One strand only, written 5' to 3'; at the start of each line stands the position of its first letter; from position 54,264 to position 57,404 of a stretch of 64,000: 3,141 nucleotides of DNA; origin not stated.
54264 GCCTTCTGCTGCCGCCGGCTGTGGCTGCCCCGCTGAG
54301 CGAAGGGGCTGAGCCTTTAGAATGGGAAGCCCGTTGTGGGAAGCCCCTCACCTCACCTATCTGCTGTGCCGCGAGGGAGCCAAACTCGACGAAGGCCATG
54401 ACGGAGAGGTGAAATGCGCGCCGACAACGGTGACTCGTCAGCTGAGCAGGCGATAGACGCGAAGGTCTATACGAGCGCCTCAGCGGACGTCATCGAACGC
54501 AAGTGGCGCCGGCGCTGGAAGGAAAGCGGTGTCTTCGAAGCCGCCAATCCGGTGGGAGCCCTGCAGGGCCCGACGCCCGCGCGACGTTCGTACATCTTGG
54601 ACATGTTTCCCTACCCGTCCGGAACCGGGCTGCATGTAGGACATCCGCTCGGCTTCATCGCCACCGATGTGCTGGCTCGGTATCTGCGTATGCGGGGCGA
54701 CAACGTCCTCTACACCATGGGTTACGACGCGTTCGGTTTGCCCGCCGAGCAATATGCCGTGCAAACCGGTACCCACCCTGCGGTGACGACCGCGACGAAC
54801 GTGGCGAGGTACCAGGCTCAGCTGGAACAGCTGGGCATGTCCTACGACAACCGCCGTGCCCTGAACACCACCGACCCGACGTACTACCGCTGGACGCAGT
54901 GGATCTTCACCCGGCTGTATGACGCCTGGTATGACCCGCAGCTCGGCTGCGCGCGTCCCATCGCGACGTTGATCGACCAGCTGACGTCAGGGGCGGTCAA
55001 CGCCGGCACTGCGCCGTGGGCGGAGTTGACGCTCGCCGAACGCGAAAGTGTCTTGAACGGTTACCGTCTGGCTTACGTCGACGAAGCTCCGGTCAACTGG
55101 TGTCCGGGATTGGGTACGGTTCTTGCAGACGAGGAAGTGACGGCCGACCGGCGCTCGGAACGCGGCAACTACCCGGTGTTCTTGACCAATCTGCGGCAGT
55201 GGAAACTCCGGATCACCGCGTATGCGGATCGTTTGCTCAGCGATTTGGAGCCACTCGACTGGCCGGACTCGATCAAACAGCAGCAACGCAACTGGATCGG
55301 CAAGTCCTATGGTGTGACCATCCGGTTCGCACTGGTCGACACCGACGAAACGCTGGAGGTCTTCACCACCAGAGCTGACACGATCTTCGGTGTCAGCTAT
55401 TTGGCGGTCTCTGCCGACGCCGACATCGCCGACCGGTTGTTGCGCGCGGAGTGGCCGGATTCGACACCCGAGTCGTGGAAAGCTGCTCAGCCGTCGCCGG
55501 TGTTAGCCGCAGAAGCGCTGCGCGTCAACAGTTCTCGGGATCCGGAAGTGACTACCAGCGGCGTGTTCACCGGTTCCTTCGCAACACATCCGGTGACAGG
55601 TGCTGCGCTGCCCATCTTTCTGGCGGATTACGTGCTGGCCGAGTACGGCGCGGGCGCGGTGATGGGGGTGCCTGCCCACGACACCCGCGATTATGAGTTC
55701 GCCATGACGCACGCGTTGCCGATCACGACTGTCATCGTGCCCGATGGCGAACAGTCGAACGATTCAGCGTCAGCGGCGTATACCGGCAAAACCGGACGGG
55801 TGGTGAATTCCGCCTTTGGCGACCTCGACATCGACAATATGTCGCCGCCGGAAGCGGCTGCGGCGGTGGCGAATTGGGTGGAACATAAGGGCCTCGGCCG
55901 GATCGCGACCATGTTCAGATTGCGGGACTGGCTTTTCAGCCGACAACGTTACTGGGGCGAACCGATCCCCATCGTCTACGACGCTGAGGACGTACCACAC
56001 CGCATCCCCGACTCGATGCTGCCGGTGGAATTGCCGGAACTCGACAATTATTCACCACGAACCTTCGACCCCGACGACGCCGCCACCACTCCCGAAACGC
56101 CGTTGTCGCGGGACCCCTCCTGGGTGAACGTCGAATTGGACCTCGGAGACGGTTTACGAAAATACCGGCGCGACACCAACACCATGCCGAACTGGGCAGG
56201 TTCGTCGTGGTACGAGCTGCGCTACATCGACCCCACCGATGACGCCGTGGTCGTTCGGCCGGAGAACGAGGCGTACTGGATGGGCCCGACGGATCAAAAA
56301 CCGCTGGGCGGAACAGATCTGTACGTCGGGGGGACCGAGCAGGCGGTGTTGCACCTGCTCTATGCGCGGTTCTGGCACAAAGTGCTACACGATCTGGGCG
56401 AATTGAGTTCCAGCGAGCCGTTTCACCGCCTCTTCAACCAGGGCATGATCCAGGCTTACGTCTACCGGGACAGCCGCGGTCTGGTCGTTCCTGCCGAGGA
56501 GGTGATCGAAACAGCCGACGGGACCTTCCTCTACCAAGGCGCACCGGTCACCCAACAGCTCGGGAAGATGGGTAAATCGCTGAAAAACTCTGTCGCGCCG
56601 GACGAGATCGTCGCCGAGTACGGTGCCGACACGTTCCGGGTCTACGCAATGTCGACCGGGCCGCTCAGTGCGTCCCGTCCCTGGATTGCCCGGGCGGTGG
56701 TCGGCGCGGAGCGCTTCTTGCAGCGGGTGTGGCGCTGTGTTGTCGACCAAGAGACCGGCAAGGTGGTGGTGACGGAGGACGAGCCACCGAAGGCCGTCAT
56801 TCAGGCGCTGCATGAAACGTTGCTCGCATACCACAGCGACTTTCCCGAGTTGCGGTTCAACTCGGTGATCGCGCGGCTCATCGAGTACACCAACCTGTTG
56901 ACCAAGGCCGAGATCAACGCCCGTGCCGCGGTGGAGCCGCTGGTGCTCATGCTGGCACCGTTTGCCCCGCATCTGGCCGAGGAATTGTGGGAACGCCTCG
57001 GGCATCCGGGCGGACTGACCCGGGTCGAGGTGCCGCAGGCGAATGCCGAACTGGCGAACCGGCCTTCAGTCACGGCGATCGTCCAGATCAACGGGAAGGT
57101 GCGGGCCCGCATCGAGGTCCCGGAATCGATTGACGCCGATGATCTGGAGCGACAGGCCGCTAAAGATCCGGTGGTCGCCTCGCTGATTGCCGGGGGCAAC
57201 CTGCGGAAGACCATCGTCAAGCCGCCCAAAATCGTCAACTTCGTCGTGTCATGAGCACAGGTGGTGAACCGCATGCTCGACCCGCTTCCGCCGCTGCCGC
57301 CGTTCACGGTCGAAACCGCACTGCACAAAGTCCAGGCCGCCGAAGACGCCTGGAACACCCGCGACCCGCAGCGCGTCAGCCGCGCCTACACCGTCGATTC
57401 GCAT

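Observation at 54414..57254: Divergent, probably second, LeuRS with an altered leucine pocket and editing domain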

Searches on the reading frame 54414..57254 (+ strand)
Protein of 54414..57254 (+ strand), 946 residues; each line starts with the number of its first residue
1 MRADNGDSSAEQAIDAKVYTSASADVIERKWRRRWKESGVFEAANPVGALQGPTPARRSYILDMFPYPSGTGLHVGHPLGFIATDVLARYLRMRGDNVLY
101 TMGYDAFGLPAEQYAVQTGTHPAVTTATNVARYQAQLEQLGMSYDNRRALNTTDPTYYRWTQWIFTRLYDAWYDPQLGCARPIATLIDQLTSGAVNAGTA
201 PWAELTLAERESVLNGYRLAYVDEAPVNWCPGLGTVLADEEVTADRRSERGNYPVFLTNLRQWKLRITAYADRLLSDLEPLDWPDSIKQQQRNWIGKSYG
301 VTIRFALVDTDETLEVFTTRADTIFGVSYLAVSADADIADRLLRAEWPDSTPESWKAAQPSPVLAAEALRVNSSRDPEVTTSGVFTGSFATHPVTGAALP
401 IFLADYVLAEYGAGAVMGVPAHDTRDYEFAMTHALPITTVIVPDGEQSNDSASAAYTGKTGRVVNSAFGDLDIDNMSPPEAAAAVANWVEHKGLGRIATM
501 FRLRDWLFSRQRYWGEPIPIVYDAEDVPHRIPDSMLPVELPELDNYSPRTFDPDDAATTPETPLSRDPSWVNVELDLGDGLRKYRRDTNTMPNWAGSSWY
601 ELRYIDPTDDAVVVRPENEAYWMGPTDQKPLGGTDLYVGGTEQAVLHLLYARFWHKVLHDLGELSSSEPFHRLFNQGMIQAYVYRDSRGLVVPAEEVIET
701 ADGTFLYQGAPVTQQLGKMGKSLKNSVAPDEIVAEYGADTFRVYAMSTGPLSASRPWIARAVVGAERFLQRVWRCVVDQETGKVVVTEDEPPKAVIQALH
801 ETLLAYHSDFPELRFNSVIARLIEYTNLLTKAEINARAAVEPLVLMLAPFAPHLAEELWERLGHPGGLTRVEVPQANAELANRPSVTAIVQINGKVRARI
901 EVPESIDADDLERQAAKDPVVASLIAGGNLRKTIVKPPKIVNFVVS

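Call 3: search_protein_families(library=ncbifam, proteins=[window:54414-57254:+])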
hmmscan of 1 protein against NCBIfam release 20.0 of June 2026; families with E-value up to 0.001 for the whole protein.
window:54414-57254:+ (946 aa): 19 families
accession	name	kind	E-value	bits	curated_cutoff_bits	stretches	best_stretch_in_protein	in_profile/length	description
TIGR00396.1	leuS_bact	equivalog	2.9e-256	852.8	548.4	2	219-945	144-842/843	leucine--tRNA ligase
NF008957.0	PRK12300.1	subfamily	9.4e-53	179.4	677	3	25-111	7-85/946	leucine--tRNA ligase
TIGR00422.1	valS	equivalog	1.4e-50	172.2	612.1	3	25-170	8-161/863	valine--tRNA ligase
NF009687.0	PRK13208.1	equivalog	3.4e-48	164.4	738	3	19-170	7-163/801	valine--tRNA ligase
NF004349.1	PRK05729.1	equivalog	2e-41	142.1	704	3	500-889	388-711/860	valine--tRNA ligase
TIGR00395.1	leuS_arch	equivalog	2.4e-38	131.8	648.5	3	27-111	3-78/938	leucine--tRNA ligase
TIGR00392.1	ileS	equivalog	2.4e-33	115.3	621.4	3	19-154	3-149/861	isoleucine--tRNA ligase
NF000540.1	alt_ValS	exception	5e-26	90.9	900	1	23-115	5-90/827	valine--tRNA ligase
TIGR00398.1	metG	equivalog_domain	1.5e-21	76.7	336.35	1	65-170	7-109/530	methionine--tRNA ligase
NF011492.0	PRK14900.1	equivalog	3.5e-21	74.8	1783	2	385-453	249-318/1044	valine--tRNA ligase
NF008900.0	PRK12267.1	equivalog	1.3e-17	63.6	598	1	59-170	6-114/648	methionine--tRNA ligase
NF001100.0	PRK00133.1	equivalog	1.4e-15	56.9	587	1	65-170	13-115/676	methionine--tRNA ligase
NF040702.1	ileS_w_GNAT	exception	2.2e-13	48.8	1999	1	28-115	23-104/1100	isoleucine--tRNA ligase, N-acetyltransferase domain-containing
NF008863.0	PRK11893.2-5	equivalog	1.3e-09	37.2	551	1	58-146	6-94/531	methionine--tRNA ligase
NF000258.1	MupB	exception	1.8e-07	29.4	1900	0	68-113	42-88/1033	mupirocin-resistant isoleucine--tRNA ligase MupB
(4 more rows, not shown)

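Call 4: search_protein_families(library=pfam, proteins=[window:54414-57254:+])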
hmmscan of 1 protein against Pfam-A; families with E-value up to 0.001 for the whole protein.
window:54414-57254:+ (946 aa): 4 families
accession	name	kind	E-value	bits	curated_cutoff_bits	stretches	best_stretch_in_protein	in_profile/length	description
PF13603.12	tRNA-synt_1_2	-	3.9e-50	170.3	25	1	292-489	1-184/185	Leucyl-tRNA synthetase, editing domain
PF00133.28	tRNA-synt_1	-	8.3e-28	97.7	22.7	3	31-170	2-152/414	tRNA synthetases class I (I, L, M and V)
PF09334.17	tRNA-synt_1g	-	5.7e-19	68.6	20.1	1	65-170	7-109/391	tRNA synthetases class I (M)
PF08264.19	Anticodon_1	-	7.6e-14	52.3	25.1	1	795-907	4-143/148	Anticodon-binding domain of tRNA ligase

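Call 5: search_solved_structures(query=window:54414-57254:+, show_alignments=3)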
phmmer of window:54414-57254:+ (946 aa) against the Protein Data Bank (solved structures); distinct sequences matched with E-value up to 0.001: 81 (the best 60 are shown).
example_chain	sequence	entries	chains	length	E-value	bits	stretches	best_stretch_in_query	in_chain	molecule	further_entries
1h3n_A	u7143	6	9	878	1.7e-156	525.8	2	219-945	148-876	LEUCYL-TRNA SYNTHETASE | AMINOACYL-TRNA SYNTHETASE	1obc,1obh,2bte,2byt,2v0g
2v0c_A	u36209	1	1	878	3.8e-155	521.4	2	219-945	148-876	AMINOACYL-TRNA SYNTHETASE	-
9tjv_A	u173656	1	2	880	6.4e-151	507.4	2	219-945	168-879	Leucine--tRNA ligase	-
3zgz_A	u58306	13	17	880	1.6e-150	506.1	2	219-945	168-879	LEUCINE--TRNA LIGASE | LEUCYL-TRNA SYNTHETASE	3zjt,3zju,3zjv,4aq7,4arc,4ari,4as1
9twt_A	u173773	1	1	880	6.8e-150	504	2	219-945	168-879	Leucine--tRNA ligase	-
9twr_A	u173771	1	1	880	7.5e-150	503.8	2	219-945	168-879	Leucine--tRNA ligase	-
5omw_A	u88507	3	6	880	8.1e-150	503.7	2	219-945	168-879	Leucine--tRNA ligase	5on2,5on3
9tws_A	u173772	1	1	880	1e-149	503.4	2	219-945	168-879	Leucine--tRNA ligase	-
9tjw_A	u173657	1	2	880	1e-149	503.4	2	219-945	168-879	Leucine--tRNA ligase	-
9twv_A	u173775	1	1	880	2.1e-149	502.4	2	219-945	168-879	Leucine--tRNA ligase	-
9twu_A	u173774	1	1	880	3.2e-149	501.7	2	219-945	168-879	Leucine--tRNA ligase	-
3ziu_A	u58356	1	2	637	1.4e-137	463.2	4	26-170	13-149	LEUCYL-TRNA SYNTHETASE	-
6q89_A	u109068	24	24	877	1.9e-132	446.2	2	220-945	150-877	Leucine--tRNA ligase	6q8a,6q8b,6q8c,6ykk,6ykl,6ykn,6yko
7nty_A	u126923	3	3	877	1.1e-131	443.7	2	220-945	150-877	Leucine--tRNA ligase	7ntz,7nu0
7nu1_A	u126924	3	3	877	1.6e-131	443.2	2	220-945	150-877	Leucine--tRNA ligase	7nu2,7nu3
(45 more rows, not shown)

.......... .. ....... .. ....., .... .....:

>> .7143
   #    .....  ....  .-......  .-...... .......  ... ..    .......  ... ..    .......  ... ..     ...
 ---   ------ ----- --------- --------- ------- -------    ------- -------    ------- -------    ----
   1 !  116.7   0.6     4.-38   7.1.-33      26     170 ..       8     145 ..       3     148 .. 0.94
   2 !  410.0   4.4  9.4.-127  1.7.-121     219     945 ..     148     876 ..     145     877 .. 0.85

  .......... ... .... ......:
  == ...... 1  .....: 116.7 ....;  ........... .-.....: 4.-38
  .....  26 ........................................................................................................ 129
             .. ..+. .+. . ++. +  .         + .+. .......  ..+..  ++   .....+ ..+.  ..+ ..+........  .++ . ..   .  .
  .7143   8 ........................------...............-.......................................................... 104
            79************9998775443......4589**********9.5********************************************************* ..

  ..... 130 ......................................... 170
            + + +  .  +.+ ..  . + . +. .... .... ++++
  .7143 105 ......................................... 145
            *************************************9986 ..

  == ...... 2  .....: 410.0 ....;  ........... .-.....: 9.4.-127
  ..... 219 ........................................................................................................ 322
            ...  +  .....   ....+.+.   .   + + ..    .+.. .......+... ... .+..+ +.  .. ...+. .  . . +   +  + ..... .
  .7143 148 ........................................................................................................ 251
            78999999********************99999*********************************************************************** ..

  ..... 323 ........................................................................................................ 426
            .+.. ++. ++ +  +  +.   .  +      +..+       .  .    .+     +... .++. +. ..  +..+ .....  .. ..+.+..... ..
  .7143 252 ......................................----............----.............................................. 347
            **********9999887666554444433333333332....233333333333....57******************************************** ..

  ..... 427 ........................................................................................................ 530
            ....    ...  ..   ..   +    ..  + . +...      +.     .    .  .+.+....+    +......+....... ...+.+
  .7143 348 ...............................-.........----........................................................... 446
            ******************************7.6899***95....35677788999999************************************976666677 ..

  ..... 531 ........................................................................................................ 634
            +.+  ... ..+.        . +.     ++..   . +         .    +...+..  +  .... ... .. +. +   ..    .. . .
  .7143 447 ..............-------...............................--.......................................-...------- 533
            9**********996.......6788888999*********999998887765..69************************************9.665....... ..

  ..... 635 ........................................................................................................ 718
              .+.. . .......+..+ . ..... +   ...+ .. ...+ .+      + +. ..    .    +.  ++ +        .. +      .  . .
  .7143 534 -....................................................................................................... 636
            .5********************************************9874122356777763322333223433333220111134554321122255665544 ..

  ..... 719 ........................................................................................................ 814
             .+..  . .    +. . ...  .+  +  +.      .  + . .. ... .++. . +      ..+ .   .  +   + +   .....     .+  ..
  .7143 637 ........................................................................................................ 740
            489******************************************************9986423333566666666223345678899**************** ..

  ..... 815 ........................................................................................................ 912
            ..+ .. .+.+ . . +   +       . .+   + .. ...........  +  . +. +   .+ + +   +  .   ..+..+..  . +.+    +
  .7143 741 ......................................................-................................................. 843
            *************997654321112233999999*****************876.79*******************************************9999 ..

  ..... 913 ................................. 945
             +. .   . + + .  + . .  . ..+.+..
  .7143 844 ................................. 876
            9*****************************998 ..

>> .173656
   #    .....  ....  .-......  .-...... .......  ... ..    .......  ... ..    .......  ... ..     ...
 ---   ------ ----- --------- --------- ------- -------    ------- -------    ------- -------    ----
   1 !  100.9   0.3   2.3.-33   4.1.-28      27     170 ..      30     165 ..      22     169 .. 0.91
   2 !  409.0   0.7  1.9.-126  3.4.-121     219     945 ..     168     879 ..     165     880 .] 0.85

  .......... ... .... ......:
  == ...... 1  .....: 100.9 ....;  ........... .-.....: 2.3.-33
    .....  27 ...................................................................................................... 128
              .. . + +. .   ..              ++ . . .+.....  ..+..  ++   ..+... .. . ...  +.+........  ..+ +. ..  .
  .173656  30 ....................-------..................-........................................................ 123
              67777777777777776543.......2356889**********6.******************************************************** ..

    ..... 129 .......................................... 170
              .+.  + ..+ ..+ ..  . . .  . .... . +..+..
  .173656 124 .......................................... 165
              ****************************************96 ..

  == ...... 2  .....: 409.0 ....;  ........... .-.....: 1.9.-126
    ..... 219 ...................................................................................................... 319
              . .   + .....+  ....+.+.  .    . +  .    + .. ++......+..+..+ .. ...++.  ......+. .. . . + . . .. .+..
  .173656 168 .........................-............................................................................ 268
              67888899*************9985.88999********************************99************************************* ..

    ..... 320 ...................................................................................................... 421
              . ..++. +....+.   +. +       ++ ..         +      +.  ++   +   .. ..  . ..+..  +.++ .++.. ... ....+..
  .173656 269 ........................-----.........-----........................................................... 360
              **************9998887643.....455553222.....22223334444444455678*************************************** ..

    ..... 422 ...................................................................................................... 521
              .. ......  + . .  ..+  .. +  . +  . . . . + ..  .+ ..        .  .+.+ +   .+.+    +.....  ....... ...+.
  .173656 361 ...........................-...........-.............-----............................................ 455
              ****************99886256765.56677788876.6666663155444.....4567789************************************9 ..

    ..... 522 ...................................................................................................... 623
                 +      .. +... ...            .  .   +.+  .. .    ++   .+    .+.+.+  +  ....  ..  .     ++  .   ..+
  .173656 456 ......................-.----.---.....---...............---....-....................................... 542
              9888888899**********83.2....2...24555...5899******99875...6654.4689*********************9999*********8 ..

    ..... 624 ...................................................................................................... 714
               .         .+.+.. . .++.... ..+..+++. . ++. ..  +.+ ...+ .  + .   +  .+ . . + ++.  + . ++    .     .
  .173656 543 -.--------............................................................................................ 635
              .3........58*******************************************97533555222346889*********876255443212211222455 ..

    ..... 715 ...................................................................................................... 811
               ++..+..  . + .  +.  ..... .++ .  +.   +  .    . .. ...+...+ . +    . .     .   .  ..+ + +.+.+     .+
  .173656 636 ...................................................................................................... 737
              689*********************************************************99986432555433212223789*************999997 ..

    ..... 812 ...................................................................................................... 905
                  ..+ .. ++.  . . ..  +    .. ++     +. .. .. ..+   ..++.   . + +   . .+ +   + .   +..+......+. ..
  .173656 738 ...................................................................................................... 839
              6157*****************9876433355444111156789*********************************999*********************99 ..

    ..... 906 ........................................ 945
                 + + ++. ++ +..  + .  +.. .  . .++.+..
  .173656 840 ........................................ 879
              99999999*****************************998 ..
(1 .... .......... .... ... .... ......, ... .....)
